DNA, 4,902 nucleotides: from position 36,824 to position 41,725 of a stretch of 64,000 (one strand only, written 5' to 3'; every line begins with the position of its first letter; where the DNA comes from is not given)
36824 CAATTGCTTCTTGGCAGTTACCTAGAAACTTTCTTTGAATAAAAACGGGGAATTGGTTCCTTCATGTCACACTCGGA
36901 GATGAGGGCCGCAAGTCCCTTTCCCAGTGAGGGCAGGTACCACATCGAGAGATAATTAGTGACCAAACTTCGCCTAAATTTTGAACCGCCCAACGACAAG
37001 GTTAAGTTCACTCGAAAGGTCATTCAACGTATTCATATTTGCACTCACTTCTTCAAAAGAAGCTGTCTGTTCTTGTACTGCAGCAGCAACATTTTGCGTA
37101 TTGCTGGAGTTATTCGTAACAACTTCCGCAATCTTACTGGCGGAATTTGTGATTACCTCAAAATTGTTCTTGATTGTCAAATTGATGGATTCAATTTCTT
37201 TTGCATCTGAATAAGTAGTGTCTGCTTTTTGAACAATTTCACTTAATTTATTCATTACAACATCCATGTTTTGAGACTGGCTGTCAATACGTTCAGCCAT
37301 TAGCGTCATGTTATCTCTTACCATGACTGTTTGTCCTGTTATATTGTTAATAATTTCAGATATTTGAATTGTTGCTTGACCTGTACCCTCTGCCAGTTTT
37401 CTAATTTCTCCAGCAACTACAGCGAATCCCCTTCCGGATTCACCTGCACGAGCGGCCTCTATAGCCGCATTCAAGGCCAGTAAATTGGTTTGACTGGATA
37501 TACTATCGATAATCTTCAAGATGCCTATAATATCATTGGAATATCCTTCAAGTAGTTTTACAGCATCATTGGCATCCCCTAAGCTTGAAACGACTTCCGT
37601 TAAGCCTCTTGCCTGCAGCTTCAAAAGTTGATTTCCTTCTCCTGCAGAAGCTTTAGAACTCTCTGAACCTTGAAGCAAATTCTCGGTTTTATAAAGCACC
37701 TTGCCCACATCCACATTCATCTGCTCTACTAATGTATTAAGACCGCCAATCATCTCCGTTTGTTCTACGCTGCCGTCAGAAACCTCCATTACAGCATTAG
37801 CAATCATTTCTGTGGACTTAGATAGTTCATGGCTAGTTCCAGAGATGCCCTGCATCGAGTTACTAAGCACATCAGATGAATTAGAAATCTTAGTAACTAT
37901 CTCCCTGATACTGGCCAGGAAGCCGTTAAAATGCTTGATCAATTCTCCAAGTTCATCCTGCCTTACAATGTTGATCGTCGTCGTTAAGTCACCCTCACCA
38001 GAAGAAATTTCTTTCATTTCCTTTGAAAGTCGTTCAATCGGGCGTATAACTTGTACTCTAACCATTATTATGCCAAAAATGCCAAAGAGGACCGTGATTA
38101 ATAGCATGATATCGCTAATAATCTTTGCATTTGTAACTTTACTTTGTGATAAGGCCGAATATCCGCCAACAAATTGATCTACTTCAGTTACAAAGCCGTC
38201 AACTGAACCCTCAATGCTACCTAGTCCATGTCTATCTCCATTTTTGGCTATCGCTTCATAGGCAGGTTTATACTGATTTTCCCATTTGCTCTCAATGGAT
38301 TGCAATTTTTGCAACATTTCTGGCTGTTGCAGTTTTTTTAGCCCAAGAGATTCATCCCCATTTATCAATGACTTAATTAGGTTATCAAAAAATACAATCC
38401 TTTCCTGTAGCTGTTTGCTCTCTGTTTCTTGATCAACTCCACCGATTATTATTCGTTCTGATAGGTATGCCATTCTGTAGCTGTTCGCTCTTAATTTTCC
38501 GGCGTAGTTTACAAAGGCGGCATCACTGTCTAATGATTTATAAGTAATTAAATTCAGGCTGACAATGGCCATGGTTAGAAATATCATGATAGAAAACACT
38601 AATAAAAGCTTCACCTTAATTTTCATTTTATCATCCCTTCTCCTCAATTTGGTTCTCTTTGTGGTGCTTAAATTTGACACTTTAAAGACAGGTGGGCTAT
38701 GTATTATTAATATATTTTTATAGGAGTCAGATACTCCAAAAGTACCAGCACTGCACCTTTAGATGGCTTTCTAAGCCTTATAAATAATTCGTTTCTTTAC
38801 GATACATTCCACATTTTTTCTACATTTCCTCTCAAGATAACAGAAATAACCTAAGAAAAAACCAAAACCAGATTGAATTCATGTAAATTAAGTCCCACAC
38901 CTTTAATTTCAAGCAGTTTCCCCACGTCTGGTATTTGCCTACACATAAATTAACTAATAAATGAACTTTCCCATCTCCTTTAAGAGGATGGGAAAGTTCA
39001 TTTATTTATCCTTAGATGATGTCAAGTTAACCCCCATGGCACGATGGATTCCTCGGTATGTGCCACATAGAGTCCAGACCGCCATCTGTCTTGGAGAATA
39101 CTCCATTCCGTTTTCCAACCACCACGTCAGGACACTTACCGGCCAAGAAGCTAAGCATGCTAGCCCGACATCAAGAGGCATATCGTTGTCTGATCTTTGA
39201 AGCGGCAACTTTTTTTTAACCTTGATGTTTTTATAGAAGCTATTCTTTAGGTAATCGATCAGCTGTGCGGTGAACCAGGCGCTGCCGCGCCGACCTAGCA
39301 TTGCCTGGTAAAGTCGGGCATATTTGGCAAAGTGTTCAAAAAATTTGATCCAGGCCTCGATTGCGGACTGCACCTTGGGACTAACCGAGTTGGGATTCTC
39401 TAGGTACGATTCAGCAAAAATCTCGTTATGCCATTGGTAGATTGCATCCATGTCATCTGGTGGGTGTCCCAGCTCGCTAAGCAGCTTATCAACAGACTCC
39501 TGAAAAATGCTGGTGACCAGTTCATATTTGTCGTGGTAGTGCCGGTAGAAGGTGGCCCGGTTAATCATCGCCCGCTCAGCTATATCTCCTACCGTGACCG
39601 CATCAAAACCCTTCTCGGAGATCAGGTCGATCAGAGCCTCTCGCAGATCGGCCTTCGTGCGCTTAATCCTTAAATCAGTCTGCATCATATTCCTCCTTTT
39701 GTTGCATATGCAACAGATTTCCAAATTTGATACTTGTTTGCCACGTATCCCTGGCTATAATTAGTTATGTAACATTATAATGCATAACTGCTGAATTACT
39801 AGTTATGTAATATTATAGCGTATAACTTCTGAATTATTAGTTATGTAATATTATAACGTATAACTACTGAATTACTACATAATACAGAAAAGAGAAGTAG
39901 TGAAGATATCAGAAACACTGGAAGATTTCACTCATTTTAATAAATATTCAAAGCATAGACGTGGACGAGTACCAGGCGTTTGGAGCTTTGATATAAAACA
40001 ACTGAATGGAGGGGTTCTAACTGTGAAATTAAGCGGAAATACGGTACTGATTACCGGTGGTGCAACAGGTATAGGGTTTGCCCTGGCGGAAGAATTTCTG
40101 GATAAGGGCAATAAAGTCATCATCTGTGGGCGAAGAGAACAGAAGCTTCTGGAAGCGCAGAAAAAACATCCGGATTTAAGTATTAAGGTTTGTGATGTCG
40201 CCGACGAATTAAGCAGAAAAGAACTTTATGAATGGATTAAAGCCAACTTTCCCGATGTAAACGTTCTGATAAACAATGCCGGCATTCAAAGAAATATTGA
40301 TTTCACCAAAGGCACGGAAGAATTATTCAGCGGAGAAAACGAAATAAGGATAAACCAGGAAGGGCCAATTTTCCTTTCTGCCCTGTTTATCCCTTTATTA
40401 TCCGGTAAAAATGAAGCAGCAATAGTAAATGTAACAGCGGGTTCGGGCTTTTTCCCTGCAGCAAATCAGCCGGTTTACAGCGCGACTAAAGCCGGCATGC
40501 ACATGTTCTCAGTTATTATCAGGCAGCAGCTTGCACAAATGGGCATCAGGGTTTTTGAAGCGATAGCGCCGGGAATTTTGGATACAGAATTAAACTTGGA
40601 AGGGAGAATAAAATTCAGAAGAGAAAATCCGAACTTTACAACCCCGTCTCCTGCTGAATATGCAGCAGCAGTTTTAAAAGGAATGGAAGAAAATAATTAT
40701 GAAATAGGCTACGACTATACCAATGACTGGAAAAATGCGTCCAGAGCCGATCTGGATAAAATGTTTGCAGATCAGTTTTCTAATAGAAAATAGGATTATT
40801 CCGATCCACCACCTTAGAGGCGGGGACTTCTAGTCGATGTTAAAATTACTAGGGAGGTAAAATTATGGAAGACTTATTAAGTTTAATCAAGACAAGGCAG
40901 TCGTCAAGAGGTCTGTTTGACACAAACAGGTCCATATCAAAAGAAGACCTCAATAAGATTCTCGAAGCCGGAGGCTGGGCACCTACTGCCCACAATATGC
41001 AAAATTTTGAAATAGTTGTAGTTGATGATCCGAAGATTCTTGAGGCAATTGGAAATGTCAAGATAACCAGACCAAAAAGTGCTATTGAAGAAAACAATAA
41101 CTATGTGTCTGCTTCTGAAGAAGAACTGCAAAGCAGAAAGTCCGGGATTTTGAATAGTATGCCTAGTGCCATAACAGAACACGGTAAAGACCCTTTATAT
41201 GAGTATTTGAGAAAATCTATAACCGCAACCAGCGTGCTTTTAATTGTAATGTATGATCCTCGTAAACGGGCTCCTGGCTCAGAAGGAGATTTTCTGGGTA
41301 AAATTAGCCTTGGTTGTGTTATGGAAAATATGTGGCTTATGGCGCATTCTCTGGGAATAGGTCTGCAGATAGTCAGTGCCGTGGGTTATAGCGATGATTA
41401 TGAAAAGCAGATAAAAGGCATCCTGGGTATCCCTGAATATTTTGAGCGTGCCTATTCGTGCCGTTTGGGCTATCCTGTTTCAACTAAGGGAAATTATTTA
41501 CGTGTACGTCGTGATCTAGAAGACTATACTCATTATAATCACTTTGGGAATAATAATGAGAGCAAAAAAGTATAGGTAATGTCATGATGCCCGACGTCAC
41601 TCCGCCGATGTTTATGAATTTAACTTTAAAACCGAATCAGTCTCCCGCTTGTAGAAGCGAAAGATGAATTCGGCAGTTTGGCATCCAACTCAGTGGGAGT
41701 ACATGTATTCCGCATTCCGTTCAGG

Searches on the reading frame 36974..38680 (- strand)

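Call 45: search_protein_families(library=pfam, proteins=[window:36974-38680:-], max_evalue=0.00001)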
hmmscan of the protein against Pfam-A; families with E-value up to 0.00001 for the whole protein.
window:36974-38680:- (568 aa): 3 families
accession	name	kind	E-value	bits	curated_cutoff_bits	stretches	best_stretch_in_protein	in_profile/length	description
PF00015.26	MCPsignal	-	1.7e-34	119.6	34.6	1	341-497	6-148/172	Methyl-accepting chemotaxis protein (MCP) signalling domain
PF13675.11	PilJ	-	1.2e-17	64.5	26.6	1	47-149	3-103/114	Type IV pili methyl-accepting chemotaxis transducer N-term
PF00672.30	HAMP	-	1.7e-12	47.9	25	1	211-260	6-53/53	HAMP domain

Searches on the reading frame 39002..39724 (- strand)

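Call 45: search_protein_families(library=pfam, proteins=[window:39002-39724:-], max_evalue=0.00001)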
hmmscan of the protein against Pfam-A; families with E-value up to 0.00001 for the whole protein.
window:39002-39724:- (240 aa): 2 families
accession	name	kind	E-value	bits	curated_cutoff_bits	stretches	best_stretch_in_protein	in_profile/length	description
PF00440.29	TetR_N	-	1.4e-12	47.6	24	1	29-71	3-45/47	Bacterial regulatory proteins, tetR family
PF14278.11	TetR_C_8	-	3.1e-10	40.5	26.1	1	123-215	5-94/103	Transcriptional regulator C-terminal region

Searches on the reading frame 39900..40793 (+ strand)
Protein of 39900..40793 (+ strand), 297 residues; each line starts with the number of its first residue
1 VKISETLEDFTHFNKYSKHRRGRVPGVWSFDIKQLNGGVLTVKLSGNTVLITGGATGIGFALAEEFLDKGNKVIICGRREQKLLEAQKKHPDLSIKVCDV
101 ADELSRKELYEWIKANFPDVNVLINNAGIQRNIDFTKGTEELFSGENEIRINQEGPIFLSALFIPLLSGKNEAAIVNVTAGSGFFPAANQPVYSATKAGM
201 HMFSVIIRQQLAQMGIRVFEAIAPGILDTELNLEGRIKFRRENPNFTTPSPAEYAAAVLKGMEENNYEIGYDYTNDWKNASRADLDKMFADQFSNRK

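Call 39: search_protein_families(library=pfam, proteins=[window:39900-40793:+], max_evalue=0.1)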
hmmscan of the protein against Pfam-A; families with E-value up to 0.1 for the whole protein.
window:39900-40793:+ (297 aa): 8 families
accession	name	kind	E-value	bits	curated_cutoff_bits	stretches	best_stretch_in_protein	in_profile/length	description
PF00106.31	adh_short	-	3.5e-43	147.8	26.6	1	48-232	2-187/195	short chain dehydrogenase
PF13561.12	adh_short_C2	-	7e-24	85.1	27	1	55-232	3-181/236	Enoyl-(Acyl carrier protein) reductase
PF08659.16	KR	-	5.6e-09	36.6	22.6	1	48-204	2-160/180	KR domain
PF23441.1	SDR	-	2.6e-07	30.8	27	1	42-231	3-198/258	SDR-like rossmann domain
PF01370.27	Epimerase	-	0.0015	18.5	20.9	1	49-124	1-71/240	NAD dependent epimerase/dehydratase family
PF02719.21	Polysacc_synt_2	-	0.016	14.8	20.2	1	49-103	1-66/293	Polysaccharide biosynthesis protein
PF03807.23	F420_oxidored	-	0.021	15.9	21.6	1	54-99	6-50/94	NADP oxidoreductase coenzyme F420-dependent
PF16363.11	GDP_Man_Dehyd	-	0.033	14.1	27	0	50-102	1-63/332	GDP-mannose 4,6 dehydratase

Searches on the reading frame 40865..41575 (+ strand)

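Call 39: search_protein_families(library=pfam, proteins=[window:40865-41575:+], max_evalue=0.1)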
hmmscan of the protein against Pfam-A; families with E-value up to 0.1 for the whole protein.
window:40865-41575:+ (236 aa): 3 families
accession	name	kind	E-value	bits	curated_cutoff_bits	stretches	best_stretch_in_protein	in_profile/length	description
PF00881.29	Nitroreductase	-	5.6e-26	92.1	23.5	1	8-203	1-167/167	Nitroreductase family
PF14512.11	TM1586_NiRdase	-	0.00032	20.8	27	1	13-58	144-189/215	Putative TM nitroreductase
PF22757.1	GeBP-like_C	-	0.059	13.7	27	0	70-105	33-68/68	Glabrous-enhancer-binding protein-like family, C-terminal domain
